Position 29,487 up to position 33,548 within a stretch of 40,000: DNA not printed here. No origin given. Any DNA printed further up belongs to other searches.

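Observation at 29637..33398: Stand-alone 1253-aa nuclease-motif / P-loop NTPase / helical-repeat protein in an AT-rich, HIP1-poor islet: candidate NLR-like (Avs/bNACHT-type) anti-phage sensor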

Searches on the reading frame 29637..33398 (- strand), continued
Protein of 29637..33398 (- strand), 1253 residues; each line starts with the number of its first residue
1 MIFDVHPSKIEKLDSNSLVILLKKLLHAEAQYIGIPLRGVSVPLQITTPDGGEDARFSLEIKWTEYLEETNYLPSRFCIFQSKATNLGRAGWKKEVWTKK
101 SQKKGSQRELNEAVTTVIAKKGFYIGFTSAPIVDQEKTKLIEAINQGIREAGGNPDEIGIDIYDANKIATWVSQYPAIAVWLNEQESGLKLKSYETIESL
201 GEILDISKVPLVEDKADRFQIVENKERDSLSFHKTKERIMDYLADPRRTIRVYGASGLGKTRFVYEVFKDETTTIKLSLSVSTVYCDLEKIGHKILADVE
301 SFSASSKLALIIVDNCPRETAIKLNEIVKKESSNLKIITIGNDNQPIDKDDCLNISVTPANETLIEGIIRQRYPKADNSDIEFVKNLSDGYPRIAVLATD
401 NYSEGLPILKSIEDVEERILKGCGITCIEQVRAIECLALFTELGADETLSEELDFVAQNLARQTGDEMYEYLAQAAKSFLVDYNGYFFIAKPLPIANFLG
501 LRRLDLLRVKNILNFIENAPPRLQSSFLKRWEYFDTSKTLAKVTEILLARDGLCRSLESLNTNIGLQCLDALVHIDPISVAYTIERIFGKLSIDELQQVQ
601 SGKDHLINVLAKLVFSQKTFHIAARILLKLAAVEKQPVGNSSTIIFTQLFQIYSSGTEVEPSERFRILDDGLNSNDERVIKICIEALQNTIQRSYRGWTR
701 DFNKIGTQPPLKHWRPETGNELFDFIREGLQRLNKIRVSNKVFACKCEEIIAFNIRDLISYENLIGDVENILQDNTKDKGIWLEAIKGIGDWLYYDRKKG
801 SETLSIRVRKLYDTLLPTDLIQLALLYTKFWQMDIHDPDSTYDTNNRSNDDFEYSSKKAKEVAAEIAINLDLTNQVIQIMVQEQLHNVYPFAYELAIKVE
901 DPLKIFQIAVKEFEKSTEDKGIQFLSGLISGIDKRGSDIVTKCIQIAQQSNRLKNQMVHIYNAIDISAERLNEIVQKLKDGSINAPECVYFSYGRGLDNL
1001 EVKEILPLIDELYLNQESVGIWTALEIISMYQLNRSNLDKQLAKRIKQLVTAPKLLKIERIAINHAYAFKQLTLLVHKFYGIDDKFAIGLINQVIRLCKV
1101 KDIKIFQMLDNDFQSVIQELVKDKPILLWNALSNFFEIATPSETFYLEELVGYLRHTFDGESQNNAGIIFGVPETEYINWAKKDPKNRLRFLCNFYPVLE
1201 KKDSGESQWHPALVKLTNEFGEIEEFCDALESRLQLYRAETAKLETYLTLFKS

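Call 55: predict_structure(alignment_id=A3)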
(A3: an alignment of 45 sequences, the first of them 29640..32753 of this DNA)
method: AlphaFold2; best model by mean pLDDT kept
length: 1038 residues; sequences in the alignment: 45
mean_pLDDT: 87.8   pTM: 0.69
mean pLDDT of the five models: 87.8, 85.8, 85.3, 83.4, 82.3
residues with pLDDT >= 90: 577; 70-90: 397; 50-70: 55; < 50: 9
segments of 3 or more residues with pLDDT < 50: 9-11, 1023-1025
pLDDT, mean of each block of 10 residues (from residue 1): 66 72 83 88 87 65 65 85 88 87 90 86 88 85 89 93 87 89 88 76 81 91 93 84 92 92 83 89 92 93 91 92 94 88 86 93 95 89 80 93 95 89 72 90 93 93 94 82 70 86 91 95 92 94 91 93 90 93 90 94 93 91 84 71 96 94 92 95 94 93 88 93 90 88 89 92 91 87 91 95 92 90 93 94 71 93 94 96 88 90 94 95 89 85 64 89 92 90 84 88 91 84 57 75
secondary structure, 60 per line:
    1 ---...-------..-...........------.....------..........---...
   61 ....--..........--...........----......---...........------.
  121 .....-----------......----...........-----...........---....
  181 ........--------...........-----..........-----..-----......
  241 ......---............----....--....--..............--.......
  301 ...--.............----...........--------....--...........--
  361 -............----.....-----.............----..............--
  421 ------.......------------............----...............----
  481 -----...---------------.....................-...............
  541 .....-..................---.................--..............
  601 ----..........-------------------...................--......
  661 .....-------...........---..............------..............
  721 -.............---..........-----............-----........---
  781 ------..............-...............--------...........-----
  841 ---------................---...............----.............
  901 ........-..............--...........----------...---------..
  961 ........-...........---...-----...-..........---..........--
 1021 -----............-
elements in order (helices of 4 or more, strands of 3 or more residues): E4-6 H17-27 E34-38 H45-54 H58-64 E67-72 H73-76 H79-89 E94-99 H103-113 E120-125 E137-142 H147-157 H163-173 H177-188 H197-207 H213-222 H235-246 H250-261 E266-269 E272-275 H278-291 H294-303 H306-318 H323-333 H342-345 H348-358 H362-373 H378-382 H388-400 H405-418 H427-433 H446-457 H462-476 H504-524 H526-545 H547-564 H568-584 H587-600 H605-614 H634-652 H655-665 H673-683 H687-700 H707-720 H722-734 H738-747 H753-764 H770-777 H787-800 H802-816 H825-835 H850-865 H869-883 H888-908 H910-923 H926-936 H959-968 H970-980 E984-986 E992-994 H996-1005 H1009-1018 H1026-1037

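Call 59: fold_search(model_id=the predicted structure, library=pdb)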
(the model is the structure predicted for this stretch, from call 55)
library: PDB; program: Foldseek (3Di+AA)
matches with E <= 10: 1067; with E <= 0.001: 177
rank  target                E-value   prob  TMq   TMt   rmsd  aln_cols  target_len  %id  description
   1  8dgc_B                3.9e-09  1.00  0.23  0.15  26.6      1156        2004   11  Avs3 bound to phage PhiV-1 terminase (released 2022-08-03)
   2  6mfv_A                3.7e-07  1.00  0.14  0.20  26.7       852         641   11  Crystal structure of the Signal Transduction ATPase with Numerous Domains (STAND) protein with a tetratricopeptide rep (released 2019-02-20)
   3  7z8v_D                1.7e-06  1.00  0.18  0.17  27.1      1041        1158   11  CAND1-SCF-SKP2 (SKP1deldel) CAND1 engaged SCF rocked (released 2023-04-19)
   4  7z8t_D                2.0e-06  1.00  0.20  0.19  26.7      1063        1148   11  CAND1-SCF-SKP2 CAND1 engaged SCF rocked (released 2023-04-19)
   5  4a0c_B                3.2e-06  1.00  0.21  0.19  28.9      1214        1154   10  Structure of the CAND1-CUL4B-RBX1 complex (released 2011-11-30)
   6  7z8r_D                3.5e-06  1.00  0.21  0.19  31.1      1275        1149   10  CAND1-CUL1-RBX1 (released 2023-04-19)
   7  7evn_C                3.8e-06  1.00  0.20  0.23  20.8       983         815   12  The cryo-EM structure of the DDX42-SF3b complex (released 2022-08-03)
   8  7zbz_D                5.1e-06  1.00  0.22  0.21  28.3      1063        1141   11  CAND1 delhairpin-SCF-SKP2 CAND1 partly engaged SCF partly rocked (released 2023-04-19)
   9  8cdj_D                7.6e-06  1.00  0.17  0.20  28.5       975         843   12  CAND1 b-hairpin++-SCF-SKP2 CAND1 rolling SCF engaged (released 2023-04-19)
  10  9ria_C                8.8e-06  1.00  0.21  0.25  11.2       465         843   11  Cryo-EM structure of tomato NRC3-AVRcap1b complex (released 2025-07-23)
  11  9fp6_A                1.3e-05  1.00  0.21  0.28   8.8       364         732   13  Structure of the NbNRC2 hexameric resistosome (released 2024-07-03)
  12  8i0s_1                1.5e-05  1.00  0.22  0.27  20.9       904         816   12  The cryo-EM structure of human Bact-II complex (released 2024-07-31)
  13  6y5q_u                1.6e-05  1.00  0.22  0.25  21.7       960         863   13  human 17S U2 snRNP (released 2020-06-17)
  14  1u6g_C                1.7e-05  1.00  0.21  0.20  30.2      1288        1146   11  Crystal Structure of The Cand1-Cul1-Roc1 Complex (released 2004-12-14)
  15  7q4o_A                1.9e-05  1.00  0.29  0.33  21.6       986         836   10  Substrate-bound A-like U2 snRNP (released 2022-03-30)
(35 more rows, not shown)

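Call 68: list_cluster_members(proteins=[window:29637-33398:-, window:33520-34578:+, window:27643-28773:+, window:36001-37599:+])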
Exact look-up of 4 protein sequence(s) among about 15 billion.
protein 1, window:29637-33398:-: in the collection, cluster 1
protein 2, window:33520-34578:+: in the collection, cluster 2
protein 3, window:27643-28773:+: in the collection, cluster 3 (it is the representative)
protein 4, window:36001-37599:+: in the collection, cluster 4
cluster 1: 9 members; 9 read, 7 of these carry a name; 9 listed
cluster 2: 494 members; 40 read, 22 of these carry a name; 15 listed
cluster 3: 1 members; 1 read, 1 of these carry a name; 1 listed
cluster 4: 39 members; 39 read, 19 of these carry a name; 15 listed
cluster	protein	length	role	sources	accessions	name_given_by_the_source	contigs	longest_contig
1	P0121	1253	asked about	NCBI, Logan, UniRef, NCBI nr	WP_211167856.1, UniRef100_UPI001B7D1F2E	hypothetical protein [Pseudanabaena yagii] | hypothetical protein n=1 Tax=Pseudanabaena yagii TaxID=2661615 RepID=UPI001B7D1F2E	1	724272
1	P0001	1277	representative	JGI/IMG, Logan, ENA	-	hypothetical protein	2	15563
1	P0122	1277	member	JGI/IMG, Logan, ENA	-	hypothetical protein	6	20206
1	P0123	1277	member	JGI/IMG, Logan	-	hypothetical protein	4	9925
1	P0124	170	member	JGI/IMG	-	hypothetical protein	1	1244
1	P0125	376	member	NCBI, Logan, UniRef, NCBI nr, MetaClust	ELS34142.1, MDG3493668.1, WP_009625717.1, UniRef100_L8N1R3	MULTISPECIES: hypothetical protein [Pseudanabaena] | Uncharacterized protein n=2 Tax=Pseudanabaena TaxID=1152 RepID=L8N1R3_9CYAN | status=active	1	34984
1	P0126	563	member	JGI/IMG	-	hypothetical protein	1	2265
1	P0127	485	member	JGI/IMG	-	-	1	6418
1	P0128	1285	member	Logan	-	-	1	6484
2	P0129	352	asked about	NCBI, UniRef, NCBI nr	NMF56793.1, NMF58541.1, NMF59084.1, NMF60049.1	IS4 family transposase [Pseudanabaena yagii] | IS4 family transposase n=1 Tax=Pseudanabaena yagii GIHE-NHR1 TaxID=2722753 ...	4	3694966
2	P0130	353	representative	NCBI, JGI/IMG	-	hypothetical protein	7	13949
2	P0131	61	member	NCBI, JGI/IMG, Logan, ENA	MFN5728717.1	MAG: hypothetical protein ACK48D_18765 [Pseudanabaena sp.] | hypothetical protein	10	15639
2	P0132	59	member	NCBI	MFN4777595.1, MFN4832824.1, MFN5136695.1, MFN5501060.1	MAG: IS4 family transposase, partial [Pseudanabaena sp.]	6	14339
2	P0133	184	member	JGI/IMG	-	hypothetical protein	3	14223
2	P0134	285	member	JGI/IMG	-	hypothetical protein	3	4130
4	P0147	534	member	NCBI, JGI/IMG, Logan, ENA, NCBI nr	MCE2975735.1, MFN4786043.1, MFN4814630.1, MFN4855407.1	MAG: cryptochrome/photolyase family protein [Pseudanabaena sp.] | deoxyribodipyrimidine photolyase-related protein | cryptochrome/photolyase family protein [Pseudanabaena sp. CoA8_M7]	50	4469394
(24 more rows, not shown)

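Call 69: find_encoding_contigs(protein=P0147, flank=10000, max_places=3)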
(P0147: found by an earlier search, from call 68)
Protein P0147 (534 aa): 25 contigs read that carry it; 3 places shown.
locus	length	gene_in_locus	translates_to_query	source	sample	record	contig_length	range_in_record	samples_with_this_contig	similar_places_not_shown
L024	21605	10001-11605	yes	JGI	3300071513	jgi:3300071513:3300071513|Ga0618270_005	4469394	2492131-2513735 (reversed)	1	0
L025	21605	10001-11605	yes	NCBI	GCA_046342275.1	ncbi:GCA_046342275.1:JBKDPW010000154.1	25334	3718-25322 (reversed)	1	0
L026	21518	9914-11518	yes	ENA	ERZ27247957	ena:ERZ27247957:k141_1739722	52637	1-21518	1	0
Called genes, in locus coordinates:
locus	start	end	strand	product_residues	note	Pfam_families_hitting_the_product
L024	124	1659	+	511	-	PF00872:Transposase_mut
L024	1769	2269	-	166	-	PF11209:LmeA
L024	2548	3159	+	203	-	PF04542:Sigma70_r2, PF08281:Sigma70_r4_2, PF04545:Sigma70_r4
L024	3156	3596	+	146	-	-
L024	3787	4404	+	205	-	PF07813:LTXXQ, PF13801:Metal_resist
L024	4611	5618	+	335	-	PF02628:COX15-CtaA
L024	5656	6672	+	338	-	PF01040:UbiA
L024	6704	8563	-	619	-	PF01522:Polysacc_deac_1, PF09992:NAGPA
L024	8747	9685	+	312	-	PF00248:Aldo_ket_red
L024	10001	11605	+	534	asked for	PF04244:DPRP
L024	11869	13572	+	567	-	PF00926:DHBP_synthase, PF00925:GTP_cyclohydro2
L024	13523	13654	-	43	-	-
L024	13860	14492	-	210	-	PF00702:Hydrolase, PF12710:HAD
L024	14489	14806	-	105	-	PF03091:CutA1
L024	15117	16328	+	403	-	PF00871:Acetate_kinase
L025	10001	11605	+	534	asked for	PF04244:DPRP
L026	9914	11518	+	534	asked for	PF04244:DPRP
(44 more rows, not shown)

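Call 73: find_encoding_contigs(protein=window:29637-33398:-, flank=3000, max_places=5)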
Protein window:29637-33398:- (1253 aa): 1 contig read that carries it; 1 place shown.
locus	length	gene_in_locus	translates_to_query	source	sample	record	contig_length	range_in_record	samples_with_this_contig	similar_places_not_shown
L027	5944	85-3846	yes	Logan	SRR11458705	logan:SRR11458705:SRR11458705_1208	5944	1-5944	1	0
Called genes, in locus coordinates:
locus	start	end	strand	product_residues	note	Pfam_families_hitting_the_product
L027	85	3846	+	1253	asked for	-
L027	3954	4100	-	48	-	-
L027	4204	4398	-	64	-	PF06988:NifT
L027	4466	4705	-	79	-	PF04319:NifZ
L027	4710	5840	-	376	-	PF00682:HMGL-like, PF22617:HCS_D2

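Call 108: search_dna_similar(query=window:29637-33398:-, collection=phages, mode=protein, max_rows=10, max_evalue=0.001)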
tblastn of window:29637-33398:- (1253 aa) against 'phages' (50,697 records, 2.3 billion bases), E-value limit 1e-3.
No match.
